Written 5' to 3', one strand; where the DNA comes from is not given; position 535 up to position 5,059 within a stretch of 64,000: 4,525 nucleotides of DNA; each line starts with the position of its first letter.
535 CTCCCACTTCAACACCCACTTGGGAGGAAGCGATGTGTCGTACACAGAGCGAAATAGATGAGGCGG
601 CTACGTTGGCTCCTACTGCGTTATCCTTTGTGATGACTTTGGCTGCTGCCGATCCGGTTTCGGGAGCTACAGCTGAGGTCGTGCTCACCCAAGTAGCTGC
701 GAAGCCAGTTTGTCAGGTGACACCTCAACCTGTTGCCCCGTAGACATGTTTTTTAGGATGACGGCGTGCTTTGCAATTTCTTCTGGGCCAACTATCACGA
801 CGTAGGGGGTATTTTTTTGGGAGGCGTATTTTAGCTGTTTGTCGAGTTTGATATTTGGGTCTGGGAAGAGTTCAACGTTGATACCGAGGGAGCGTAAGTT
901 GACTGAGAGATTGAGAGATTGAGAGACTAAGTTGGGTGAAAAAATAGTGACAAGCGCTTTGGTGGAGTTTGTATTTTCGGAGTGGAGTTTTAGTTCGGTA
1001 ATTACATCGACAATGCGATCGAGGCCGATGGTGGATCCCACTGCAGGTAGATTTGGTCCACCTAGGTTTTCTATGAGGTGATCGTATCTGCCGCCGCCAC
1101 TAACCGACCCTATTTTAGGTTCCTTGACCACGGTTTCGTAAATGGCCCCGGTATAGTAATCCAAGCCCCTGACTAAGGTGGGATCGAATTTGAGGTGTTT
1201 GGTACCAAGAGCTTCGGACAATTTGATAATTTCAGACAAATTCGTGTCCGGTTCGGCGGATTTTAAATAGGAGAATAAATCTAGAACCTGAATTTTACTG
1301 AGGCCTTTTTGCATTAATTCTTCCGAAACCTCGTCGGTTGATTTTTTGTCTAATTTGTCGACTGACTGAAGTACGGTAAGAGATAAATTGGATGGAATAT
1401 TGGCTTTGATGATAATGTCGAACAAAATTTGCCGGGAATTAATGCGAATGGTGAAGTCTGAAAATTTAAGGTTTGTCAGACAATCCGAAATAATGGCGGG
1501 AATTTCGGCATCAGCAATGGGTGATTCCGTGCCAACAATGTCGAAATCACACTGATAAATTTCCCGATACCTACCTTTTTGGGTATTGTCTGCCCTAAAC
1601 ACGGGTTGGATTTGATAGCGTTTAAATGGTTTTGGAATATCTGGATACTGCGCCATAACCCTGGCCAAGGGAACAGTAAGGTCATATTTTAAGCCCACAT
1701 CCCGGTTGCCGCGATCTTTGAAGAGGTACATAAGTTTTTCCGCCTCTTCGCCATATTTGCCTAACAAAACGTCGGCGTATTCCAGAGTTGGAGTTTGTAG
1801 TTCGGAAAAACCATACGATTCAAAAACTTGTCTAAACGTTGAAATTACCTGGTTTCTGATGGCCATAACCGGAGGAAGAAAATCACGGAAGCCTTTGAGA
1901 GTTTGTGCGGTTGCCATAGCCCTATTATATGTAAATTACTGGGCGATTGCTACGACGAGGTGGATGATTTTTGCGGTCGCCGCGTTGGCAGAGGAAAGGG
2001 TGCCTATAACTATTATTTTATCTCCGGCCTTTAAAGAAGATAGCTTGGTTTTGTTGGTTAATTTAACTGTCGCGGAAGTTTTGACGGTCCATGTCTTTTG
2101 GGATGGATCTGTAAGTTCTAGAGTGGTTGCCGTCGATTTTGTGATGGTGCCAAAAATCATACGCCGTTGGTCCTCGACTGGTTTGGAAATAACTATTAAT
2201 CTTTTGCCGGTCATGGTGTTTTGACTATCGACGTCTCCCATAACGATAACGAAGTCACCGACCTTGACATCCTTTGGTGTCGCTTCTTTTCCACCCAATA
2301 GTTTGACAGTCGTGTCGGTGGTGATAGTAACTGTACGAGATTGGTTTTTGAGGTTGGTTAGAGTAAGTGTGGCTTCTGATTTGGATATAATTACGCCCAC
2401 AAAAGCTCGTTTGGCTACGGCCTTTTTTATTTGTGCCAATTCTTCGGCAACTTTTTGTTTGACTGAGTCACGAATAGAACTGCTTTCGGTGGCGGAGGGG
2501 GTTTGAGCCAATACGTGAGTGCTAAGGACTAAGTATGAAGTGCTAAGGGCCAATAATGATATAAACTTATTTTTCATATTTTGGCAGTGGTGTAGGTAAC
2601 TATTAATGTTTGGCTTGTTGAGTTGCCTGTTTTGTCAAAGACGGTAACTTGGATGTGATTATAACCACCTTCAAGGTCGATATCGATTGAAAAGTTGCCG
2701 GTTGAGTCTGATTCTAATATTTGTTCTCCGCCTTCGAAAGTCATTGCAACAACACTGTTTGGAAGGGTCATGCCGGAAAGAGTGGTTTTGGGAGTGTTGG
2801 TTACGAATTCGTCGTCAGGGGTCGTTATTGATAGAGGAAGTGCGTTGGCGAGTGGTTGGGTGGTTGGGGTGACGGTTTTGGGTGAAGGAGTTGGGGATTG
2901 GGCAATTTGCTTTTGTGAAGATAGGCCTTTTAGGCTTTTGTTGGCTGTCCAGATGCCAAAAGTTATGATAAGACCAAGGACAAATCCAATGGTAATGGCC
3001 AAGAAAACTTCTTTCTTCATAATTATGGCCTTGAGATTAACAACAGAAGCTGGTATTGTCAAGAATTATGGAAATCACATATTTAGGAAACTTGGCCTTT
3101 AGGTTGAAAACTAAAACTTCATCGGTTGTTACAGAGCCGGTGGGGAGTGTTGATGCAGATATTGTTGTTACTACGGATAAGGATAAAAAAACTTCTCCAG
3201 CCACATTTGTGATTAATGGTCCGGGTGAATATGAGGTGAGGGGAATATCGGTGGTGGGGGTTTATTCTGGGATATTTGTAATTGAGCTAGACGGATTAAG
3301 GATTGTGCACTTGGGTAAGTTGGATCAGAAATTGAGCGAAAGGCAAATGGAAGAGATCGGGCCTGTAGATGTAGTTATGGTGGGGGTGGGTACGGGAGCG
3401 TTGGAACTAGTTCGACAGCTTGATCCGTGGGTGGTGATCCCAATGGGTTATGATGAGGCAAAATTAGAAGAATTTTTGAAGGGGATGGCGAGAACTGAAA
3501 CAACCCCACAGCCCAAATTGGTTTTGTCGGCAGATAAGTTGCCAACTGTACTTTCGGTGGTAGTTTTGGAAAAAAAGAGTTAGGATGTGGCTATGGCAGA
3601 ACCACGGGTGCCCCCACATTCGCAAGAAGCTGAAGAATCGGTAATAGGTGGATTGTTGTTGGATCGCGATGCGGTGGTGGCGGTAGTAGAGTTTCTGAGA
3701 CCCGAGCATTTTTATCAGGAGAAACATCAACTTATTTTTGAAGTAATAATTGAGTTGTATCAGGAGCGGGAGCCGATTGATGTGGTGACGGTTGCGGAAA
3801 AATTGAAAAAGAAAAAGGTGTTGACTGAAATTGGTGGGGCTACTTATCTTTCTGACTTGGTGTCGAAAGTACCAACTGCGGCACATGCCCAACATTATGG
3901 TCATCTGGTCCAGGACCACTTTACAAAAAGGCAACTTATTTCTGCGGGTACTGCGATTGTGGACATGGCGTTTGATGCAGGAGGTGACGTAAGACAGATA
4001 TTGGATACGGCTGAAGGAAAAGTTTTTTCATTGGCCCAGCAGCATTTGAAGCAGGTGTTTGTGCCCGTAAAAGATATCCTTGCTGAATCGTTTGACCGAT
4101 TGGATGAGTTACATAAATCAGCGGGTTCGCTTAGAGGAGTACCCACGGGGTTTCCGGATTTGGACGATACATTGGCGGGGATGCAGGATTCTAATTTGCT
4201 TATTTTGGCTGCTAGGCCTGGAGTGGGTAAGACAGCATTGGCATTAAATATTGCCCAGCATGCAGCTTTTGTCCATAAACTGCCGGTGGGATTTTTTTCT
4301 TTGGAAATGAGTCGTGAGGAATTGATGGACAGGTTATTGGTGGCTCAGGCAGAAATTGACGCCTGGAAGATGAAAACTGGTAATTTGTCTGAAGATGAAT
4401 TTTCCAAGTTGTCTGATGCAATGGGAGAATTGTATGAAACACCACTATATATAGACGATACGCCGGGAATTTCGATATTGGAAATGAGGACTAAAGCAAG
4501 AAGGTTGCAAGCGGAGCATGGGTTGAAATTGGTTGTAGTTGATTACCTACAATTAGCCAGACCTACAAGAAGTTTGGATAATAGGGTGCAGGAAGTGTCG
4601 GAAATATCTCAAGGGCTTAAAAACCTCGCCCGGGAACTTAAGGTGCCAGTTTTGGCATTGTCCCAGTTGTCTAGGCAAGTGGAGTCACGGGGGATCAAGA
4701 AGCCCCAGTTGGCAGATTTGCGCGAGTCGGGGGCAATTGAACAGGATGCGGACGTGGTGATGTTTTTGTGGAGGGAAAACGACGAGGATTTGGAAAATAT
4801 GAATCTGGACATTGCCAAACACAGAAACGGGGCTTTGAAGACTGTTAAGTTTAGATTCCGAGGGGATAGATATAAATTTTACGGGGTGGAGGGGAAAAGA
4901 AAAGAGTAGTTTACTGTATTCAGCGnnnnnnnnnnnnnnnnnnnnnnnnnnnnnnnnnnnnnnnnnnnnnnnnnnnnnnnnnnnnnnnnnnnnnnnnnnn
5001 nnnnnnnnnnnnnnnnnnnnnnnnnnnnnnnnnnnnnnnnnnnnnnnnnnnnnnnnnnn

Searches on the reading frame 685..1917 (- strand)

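Call 39: search_protein_families(library=pfam, proteins=[window:685-1917:-], max_evalue=0.001)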
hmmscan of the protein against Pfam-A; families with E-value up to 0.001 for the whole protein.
window:685-1917:- (410 aa): 4 families
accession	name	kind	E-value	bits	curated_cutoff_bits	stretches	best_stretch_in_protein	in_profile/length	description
PF13393.11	tRNA-synt_His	-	1.4e-41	143.2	25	1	9-302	1-308/308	Histidyl-tRNA synthetase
PF03129.25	HGTP_anticodon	-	1.5e-12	48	21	1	324-408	5-91/94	Anticodon binding domain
PF00152.25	tRNA-synt_2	-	3.6e-08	33.3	25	1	16-127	20-121/308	tRNA synthetases class II (D, K and N)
PF00587.30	tRNA-synt_2b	-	0.0004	20.9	29.3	1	64-143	1-87/179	tRNA synthetase class II core domain (G, H, P, S and T)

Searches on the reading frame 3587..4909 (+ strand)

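Call 39: search_protein_families(library=pfam, proteins=[window:3587-4909:+], max_evalue=0.001)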
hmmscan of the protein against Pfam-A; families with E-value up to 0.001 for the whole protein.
window:3587-4909:+ (440 aa): 4 families
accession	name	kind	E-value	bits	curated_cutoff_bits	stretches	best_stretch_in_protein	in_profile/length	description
PF03796.21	DnaB_C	-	2.7e-99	332.2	27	1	184-431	1-253/255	DnaB-like helicase C terminal domain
PF00772.26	DnaB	-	1e-35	122.3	23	1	9-110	2-103/103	DnaB-like helicase N terminal domain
PF13481.12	AAA_25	-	7e-15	55.6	27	1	186-361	16-190/195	AAA domain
PF06745.19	ATPase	-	0.0001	22.2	26.6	1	185-389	1-190/231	KaiC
